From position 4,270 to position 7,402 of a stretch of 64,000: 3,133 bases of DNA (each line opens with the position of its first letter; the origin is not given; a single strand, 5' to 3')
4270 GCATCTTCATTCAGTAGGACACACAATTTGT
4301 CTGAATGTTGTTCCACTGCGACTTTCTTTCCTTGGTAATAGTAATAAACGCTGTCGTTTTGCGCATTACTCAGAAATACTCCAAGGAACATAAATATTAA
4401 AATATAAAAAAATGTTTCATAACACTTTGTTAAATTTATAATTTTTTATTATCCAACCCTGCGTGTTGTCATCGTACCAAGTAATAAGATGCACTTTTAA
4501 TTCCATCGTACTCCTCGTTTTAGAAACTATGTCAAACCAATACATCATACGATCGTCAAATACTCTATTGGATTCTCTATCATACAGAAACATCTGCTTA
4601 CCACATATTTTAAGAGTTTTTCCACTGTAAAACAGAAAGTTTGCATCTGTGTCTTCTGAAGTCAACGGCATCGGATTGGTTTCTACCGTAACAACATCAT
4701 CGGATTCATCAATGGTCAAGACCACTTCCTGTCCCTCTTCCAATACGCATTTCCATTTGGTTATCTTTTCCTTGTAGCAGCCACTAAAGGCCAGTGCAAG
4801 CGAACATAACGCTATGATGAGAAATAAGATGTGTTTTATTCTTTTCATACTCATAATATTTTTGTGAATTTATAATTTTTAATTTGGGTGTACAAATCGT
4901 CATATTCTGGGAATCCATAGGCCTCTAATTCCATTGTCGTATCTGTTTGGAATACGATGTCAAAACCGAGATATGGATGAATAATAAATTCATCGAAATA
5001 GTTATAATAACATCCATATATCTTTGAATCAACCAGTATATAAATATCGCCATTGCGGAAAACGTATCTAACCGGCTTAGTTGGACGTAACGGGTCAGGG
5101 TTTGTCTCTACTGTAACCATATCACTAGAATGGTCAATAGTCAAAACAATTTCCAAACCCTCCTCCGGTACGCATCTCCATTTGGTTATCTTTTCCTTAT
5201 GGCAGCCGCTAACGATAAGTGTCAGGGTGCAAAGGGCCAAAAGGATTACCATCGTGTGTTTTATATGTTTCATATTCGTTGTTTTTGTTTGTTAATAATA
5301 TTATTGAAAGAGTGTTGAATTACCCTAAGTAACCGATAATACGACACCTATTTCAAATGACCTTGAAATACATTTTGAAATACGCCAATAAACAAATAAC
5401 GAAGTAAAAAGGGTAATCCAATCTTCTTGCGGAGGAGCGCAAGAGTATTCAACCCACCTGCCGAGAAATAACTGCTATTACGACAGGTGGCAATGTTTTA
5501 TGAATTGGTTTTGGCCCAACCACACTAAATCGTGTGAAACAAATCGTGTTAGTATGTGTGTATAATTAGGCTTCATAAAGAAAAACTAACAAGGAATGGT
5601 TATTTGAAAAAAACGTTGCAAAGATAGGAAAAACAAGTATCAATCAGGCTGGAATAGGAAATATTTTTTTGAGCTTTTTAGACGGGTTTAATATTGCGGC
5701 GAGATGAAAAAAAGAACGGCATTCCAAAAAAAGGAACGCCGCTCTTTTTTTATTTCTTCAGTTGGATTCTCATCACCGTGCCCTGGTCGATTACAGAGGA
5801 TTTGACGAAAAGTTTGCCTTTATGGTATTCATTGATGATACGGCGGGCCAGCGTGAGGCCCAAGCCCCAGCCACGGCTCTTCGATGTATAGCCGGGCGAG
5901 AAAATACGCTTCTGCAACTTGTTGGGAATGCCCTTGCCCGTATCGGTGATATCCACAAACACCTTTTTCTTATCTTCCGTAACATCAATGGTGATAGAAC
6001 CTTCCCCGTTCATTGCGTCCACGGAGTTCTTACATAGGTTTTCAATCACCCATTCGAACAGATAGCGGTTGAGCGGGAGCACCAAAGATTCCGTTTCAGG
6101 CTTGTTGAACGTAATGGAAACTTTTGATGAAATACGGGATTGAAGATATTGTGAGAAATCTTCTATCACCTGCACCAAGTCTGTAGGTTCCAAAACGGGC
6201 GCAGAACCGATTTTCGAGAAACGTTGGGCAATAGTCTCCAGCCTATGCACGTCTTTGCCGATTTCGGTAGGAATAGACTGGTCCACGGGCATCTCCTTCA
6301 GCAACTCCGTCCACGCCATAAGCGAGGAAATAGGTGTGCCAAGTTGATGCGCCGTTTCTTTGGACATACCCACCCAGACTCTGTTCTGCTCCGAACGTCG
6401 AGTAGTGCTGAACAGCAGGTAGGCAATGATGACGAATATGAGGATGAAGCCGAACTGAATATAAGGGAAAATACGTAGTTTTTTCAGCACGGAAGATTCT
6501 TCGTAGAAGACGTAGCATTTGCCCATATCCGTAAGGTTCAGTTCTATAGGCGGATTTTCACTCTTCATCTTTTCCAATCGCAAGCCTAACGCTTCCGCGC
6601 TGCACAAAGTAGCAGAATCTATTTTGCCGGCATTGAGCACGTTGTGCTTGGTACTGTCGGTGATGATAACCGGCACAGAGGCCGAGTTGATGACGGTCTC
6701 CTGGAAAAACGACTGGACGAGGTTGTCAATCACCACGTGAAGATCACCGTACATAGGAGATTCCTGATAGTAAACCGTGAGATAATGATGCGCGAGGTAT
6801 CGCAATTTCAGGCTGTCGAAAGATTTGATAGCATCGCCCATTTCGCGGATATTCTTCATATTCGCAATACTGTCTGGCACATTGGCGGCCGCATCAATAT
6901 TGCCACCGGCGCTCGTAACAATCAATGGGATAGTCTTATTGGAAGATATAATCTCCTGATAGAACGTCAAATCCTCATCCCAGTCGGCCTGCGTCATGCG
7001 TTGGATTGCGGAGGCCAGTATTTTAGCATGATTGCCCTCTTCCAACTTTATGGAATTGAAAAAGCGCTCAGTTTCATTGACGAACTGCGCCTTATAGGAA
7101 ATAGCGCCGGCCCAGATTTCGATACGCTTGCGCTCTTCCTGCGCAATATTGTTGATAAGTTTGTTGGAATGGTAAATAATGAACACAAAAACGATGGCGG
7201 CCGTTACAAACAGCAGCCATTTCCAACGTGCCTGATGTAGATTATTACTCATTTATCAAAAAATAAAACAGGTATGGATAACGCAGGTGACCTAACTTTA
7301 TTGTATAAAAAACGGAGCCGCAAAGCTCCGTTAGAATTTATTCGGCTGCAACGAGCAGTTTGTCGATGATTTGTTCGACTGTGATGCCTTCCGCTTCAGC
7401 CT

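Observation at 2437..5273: Two diverging paralogous lipoproteins translationally coupled to a decayed T9SS subtilase: a possible protease/inhibitor operon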

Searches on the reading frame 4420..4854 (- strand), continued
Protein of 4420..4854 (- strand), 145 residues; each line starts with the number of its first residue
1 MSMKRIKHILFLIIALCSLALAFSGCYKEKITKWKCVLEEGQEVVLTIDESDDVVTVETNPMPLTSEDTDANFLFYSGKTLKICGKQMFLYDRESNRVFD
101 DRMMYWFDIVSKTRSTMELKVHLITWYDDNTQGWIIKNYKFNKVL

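Call 52: search_protein_families(library=pfam, proteins=[L006:6746-9850:+, L018:1987-4413:+, L018:1644-1979:+, L018:290-724:+, L019:1986-2417:+, L001:2605-3195:+], max_evalue=0.1)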
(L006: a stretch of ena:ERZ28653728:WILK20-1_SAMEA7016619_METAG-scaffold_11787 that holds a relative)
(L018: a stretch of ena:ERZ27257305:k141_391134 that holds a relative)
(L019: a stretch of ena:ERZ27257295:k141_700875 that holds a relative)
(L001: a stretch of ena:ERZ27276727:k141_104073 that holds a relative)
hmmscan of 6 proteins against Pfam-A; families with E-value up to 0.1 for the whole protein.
L006:6746-9850:+ (1035 aa): 4 families
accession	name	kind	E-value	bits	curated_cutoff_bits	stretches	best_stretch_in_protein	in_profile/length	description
PF00082.27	Peptidase_S8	-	3.9e-50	171.2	21.8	1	235-534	3-288/288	Subtilase family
PF18962.6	Por_Secre_tail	-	8.1e-08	32.9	27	1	959-1031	3-73/75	Secretion system C-terminal sorting domain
PF11589.14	DUF3244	-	0.0019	18.6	25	1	980-1026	43-90/96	Domain of unknown function (DUF3244)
PF13860.13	FlgD_ig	-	0.032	14.6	27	0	963-1024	9-78/79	FlgD Ig-like domain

L018:1987-4413:+ (809 aa): 2 families
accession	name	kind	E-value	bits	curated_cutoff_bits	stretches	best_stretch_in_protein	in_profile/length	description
PF00082.27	Peptidase_S8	-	3.4e-44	151.7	21.8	1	228-516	3-288/288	Subtilase family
PF18962.6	Por_Secre_tail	-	1.8e-10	41.4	27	1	718-807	1-75/75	Secretion system C-terminal sorting domain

L018:1644-1979:+ (112 aa): 1 family
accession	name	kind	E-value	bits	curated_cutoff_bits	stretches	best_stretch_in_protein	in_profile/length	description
PF11630.13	Anti-LPS-SCYG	-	0.022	15.4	25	1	11-46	24-60/100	Anti-lipopolysaccharide factor/Scygonadin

L018:290-724:+ (145 aa): 0 families

L019:1986-2417:+ (144 aa): 1 family
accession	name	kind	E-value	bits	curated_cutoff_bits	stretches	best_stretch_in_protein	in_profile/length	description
PF13648.12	Lipocalin_4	-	0.0037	18.5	22.4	1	33-116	1-87/89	Lipocalin-like domain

L001:2605-3195:+ (197 aa): 0 families

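Call 57: predict_structure(alignment_id=A4)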
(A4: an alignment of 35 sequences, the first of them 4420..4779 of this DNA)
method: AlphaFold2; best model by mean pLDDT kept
length: 120 residues; sequences in the alignment: 35
mean_pLDDT: 91.3   pTM: 0.84
mean pLDDT of the five models: 91.3, 90.9, 90.3, 89.8, 89.4
residues with pLDDT >= 90: 93; 70-90: 22; 50-70: 4; < 50: 1
segments of 3 or more residues with pLDDT < 50: none
pLDDT, mean of each block of 10 residues (from residue 1): 79 95 95 95 91 95 94 82 96 95 84 95
secondary structure, 60 per line:
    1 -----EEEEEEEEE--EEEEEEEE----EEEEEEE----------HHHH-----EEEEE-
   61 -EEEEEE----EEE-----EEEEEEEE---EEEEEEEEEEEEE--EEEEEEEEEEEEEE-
elements in order: E6-14 E17-24 E29-35 H46-49 E55-59 E62-67 E72-74 E80-87 E91-103 E106-119

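Call 59: fold_search(model_id=the predicted structure, library=pdb)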
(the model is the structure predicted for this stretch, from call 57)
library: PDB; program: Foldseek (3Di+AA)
matches with E <= 10: 1169; with E <= 0.001: 0
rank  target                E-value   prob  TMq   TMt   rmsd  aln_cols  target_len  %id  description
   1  5nqz_B                1.4e-02  0.93  0.36  0.20   7.5       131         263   11  Structure of a fHbp(V1.1):PorA(P1.16) chimera. Fusion at fHbp position 309. (released 2018-02-28)
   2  5nqz_A                1.6e-02  0.84  0.33  0.19   9.8       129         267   10  Structure of a fHbp(V1.1):PorA(P1.16) chimera. Fusion at fHbp position 309. (released 2018-02-28)
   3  4ggr                  1.8e-02  1.00  0.49  0.54   5.4       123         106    9  The structure of apo bradavidin2 (Form A) (released 2013-06-19)
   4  8an6_A                2.9e-02  0.99  0.47  0.48   7.0       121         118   16  The Crystal structure of wt apo agroavidin - biotin complex (released 2023-04-12)
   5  4jnj_D                3.2e-02  0.98  0.46  0.48   6.7       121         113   11  Structure based engineering of streptavidin monomer with a reduced biotin dissociation rate (released 2013-05-29)
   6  5nqy                  3.4e-02  0.80  0.36  0.19   9.9       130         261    8  Structure of a fHbp(V1.4):PorA(P1.16) chimera. Fusion at fHbp position 309. (released 2018-02-28)
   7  4wfv                  4.4e-02  0.96  0.41  0.34   6.8       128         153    8  Bovine allergen Bos d 2 in the monoclinic space group C2. (released 2015-09-16)
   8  9azz_C                5.1e-02  0.38  0.27  0.21  13.9       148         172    8  Crystal structure of outer membrane lipoprotein carrier protein (LolA) from Ehrlichia ruminantium (released 2024-03-20)
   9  8dr4_G                5.7e-02  0.15  0.18  0.09  18.3       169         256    9  Open state of RFC:PCNA bound to a 3' ss/dsDNA junction (DNA2) without NTD (released 2022-08-17)
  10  3sao_A                6.0e-02  0.98  0.48  0.40   4.8       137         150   12  The Siderocalin Ex-FABP functions through dual ligand specificities (released 2011-12-28)
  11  6d0q                  6.0e-02  0.23  0.23  0.12  19.2       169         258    9  Structure of a DNA retention-prone PCNA variant (released 2019-05-15)
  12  1u17_A                6.4e-02  0.66  0.31  0.22  10.4       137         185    9  1.7 A Crystal structure of H60C mutant of Nitrophorin I. Heme complexed with two molecules imidazole (released 2005-07-26)
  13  2at3                  6.4e-02  0.51  0.28  0.20  10.6       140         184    8  1.00 A Crystal Structure Of L123V/L133V Mutant of Nitrophorin 4 From Rhodnius Prolixus Complexed With Imidazole at pH 5. (released 2006-08-22)
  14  4ayd_C                6.7e-02  0.75  0.37  0.22   7.4       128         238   12  Structure of a complex between CCPs 6 and 7 of Human Complement Factor H and Neisseria meningitidis FHbp Variant 1 R10 (released 2012-11-07)
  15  4o4u_B                7.1e-02  0.93  0.45  0.14   8.2       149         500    9  Crystal structure of the vaccine antigen Transferrin Binding Protein B (TbpB) mutant Trp-176-Ala from Haemophilus para (released 2015-01-14)
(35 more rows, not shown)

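Call 76: find_encoding_contigs(protein=P0010, flank=6000, max_places=2)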
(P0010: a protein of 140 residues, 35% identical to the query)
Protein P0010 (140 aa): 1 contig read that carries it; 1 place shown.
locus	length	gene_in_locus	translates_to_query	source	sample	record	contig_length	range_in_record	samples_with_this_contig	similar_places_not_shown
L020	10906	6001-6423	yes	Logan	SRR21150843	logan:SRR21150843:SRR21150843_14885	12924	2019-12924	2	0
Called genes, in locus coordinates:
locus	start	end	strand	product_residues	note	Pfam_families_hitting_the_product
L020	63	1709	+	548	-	PF00245:Alk_phosphatase, PF01676:Metalloenzyme (faint)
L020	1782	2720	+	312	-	PF28533:DUF8429, PF28532:DUF8428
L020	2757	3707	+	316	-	PF01029:NusB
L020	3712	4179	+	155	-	PF07610:DUF1573, PF22544:HYDIN_VesB_CFA65-like_Ig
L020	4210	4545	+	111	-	PF02699:YajC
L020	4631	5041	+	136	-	-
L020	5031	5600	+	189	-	PF01121:CoaE, PF13238:AAA_18 (faint)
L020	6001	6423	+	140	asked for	-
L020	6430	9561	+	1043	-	PF00082:Peptidase_S8, PF18962:Por_Secre_tail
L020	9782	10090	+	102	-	PF19910:DUF6383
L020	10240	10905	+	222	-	?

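Call 77: find_encoding_contigs(protein=P0032, flank=3000, max_places=2)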
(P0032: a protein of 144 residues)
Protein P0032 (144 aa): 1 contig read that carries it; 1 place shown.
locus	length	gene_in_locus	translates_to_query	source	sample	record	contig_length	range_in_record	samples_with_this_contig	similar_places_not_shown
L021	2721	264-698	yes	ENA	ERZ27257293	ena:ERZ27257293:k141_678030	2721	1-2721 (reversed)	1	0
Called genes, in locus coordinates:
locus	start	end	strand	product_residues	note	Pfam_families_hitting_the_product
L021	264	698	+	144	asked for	-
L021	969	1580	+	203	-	PF13505:OMP_b-brl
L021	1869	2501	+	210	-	-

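Call 81: find_related_loci(query=A2, collection=metagenome_contigs, flank=5000)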
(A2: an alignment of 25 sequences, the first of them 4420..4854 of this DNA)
Query A2 (145 aa) in metagenome_contigs; peptide patterns used: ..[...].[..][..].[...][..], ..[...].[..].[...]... (x = any residue, [..] = any of these).
235 stretches matched a pattern; 3 encode a relative of the query (tblastn E <= 1e-3); 3 distinct loci.
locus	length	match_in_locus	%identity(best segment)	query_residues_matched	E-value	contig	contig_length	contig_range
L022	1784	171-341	40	7-61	2e-9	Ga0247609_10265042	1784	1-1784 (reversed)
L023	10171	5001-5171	40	7-61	3e-9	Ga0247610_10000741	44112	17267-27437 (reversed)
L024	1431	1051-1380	30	4-119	7e-6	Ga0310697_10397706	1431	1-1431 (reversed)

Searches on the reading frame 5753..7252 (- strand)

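Call 5: search_protein_families(library=pfam, proteins=[window:5753-7252:-], max_evalue=1)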
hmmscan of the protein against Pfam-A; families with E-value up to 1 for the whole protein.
window:5753-7252:- (500 aa): 8 families
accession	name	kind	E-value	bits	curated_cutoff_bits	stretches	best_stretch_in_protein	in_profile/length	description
PF02518.31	HATPase_c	-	3.5e-19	69.7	26.4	1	401-499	8-108/111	Histidine kinase-, DNA gyrase B-, and HSP90-like ATPase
PF14501.12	HATPase_c_5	-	0.00064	20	22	1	402-481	9-86/102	GHKL domain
PF13589.12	HATPase_c_3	-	0.0017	18.8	25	1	399-458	3-61/137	Histidine kinase-, DNA gyrase B-, and HSP90-like ATPase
PF13581.12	HATPase_c_2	-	0.0032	17.9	27.4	1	407-476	40-112/127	Histidine kinase-like ATPase domain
PF00512.31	HisKA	-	0.0059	17.1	26.9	1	300-346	9-51/66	His Kinase A (phospho-acceptor) domain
PF18151.6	DUF5601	-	0.058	13.9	23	1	352-377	13-38/65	Domain of unknown function (DUF5601)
PF02347.22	GDC-P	-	0.11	11.8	26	1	17-86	327-398/429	Glycine cleavage system P-protein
PF17214.9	KH_TffA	-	0.19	12.1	22.6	0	27-46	42-61/68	Transcription termination factor FttA, KH domain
